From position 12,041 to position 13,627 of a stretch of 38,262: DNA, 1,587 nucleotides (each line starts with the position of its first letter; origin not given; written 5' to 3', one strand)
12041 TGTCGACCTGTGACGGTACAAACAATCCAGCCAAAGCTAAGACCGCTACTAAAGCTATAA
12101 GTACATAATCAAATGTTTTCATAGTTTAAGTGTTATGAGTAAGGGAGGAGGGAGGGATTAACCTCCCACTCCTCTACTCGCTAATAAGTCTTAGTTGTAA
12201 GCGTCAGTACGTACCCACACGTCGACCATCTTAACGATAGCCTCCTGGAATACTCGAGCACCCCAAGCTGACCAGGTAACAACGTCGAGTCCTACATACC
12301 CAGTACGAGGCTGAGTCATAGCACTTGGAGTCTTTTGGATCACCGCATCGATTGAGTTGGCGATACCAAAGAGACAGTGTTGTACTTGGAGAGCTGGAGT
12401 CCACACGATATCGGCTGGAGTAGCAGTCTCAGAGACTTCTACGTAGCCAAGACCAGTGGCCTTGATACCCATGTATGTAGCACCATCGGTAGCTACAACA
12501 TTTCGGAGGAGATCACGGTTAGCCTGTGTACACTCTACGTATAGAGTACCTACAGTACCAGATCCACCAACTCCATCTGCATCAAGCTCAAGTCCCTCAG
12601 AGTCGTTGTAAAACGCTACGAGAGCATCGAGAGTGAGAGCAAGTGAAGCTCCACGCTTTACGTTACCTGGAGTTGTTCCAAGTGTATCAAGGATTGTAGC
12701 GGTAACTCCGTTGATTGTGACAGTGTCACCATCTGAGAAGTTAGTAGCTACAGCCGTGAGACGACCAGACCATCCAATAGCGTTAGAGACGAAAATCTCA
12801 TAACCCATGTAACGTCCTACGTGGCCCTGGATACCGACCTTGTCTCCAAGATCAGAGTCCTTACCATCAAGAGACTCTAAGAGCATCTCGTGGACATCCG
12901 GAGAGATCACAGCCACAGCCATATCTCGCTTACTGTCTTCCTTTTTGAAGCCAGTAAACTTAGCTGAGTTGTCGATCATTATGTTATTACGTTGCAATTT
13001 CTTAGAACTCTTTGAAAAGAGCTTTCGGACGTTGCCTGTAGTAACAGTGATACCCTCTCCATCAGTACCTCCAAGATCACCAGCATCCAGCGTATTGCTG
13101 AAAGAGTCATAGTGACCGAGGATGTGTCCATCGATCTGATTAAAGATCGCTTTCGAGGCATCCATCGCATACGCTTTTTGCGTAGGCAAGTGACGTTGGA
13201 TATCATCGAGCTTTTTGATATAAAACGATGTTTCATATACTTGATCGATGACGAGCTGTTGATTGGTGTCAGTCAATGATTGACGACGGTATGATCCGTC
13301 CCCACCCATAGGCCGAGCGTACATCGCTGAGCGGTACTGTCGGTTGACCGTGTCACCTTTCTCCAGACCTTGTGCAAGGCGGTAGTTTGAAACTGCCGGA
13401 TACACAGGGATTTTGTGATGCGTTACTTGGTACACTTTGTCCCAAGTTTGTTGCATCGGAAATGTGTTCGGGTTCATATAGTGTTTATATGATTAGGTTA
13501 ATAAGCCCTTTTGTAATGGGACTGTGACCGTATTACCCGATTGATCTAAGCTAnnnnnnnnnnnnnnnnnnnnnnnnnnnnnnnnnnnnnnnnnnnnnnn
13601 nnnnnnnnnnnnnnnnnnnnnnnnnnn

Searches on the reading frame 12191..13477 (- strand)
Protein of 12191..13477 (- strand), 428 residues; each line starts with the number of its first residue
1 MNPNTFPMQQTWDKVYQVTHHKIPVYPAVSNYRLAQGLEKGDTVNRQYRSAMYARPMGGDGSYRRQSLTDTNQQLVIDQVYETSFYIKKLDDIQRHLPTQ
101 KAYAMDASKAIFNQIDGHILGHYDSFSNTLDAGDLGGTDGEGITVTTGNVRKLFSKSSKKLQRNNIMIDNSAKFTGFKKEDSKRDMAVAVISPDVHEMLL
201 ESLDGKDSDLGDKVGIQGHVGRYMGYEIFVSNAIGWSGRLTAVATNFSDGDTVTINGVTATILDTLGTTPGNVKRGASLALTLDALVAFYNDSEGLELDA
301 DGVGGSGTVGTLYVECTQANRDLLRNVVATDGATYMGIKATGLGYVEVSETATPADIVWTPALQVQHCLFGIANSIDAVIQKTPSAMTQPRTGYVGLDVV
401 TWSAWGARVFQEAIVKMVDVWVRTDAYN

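Call 44: search_protein_families(library=phrogs, proteins=[window:12191-13477:-], max_evalue=0.001)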
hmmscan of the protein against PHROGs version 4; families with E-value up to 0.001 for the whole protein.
window:12191-13477:- (428 aa): 1 family
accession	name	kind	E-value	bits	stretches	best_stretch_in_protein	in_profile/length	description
phrog_267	-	head and packaging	1.3e-14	55.2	1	38-234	69-259/410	major head protein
